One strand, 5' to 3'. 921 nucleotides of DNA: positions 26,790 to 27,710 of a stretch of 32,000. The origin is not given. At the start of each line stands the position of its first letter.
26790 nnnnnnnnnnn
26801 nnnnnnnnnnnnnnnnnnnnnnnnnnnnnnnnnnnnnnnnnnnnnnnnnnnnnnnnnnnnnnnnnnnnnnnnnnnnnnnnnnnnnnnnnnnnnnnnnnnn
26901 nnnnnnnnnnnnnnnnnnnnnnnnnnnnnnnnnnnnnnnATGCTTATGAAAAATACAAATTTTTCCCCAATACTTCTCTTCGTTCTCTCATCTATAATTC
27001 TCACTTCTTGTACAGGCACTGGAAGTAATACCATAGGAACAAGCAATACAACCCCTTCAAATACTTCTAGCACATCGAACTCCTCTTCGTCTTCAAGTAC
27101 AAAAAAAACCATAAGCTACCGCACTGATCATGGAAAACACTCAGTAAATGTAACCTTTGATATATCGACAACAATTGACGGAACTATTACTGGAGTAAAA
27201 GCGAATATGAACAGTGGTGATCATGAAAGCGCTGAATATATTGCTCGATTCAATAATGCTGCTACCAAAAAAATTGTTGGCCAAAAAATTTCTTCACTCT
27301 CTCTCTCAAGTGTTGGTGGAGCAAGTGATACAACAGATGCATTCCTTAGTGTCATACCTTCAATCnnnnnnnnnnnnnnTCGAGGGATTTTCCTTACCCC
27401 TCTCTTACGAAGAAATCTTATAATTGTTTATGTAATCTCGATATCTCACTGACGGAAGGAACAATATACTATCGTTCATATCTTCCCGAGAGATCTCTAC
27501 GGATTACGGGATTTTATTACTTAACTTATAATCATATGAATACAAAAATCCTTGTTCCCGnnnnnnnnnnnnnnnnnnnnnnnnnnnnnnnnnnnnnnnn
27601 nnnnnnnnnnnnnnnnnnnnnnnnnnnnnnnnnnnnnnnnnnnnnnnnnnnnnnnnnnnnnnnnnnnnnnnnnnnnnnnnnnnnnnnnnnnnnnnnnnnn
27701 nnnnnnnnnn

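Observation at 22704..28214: Four copies of a Pho-box-like promoter architecture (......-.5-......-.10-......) define a local regulon next to an OmpR/PhoB-family two-component system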

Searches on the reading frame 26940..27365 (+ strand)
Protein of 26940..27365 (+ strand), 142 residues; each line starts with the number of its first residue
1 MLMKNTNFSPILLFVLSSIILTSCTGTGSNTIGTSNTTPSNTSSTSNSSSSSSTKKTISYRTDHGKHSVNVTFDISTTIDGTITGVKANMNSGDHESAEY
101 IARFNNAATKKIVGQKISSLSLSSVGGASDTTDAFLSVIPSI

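Call 7: search_protein_families(library=pfam, proteins=[window:26940-27365:+], max_evalue=0.01)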
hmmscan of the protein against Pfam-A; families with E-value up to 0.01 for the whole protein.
seq(142 aa): 0 families

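Call 38: search_protein_families(library=ncbifam, proteins=[window:26940-27365:+], max_evalue=0.01)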
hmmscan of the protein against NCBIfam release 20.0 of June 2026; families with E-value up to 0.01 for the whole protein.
seq(142 aa): 2 families
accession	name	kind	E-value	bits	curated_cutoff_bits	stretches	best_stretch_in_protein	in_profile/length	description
NF040528.1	SP_0198_lipo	equivalog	0.00044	20.2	100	1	11-87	6-70/144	SP_0198 family lipoprotein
NF033865.1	fusolisin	equivalog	0.002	16.3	999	1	9-103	8-95/1006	fusolisin family autotransporter serine protease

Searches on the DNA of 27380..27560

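Call 75: search_rna_families(source=window, start=27380, end=27560, threshold=evalue, max_evalue=1)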
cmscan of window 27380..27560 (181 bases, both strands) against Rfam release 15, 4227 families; matches with E-value up to 1: 0.
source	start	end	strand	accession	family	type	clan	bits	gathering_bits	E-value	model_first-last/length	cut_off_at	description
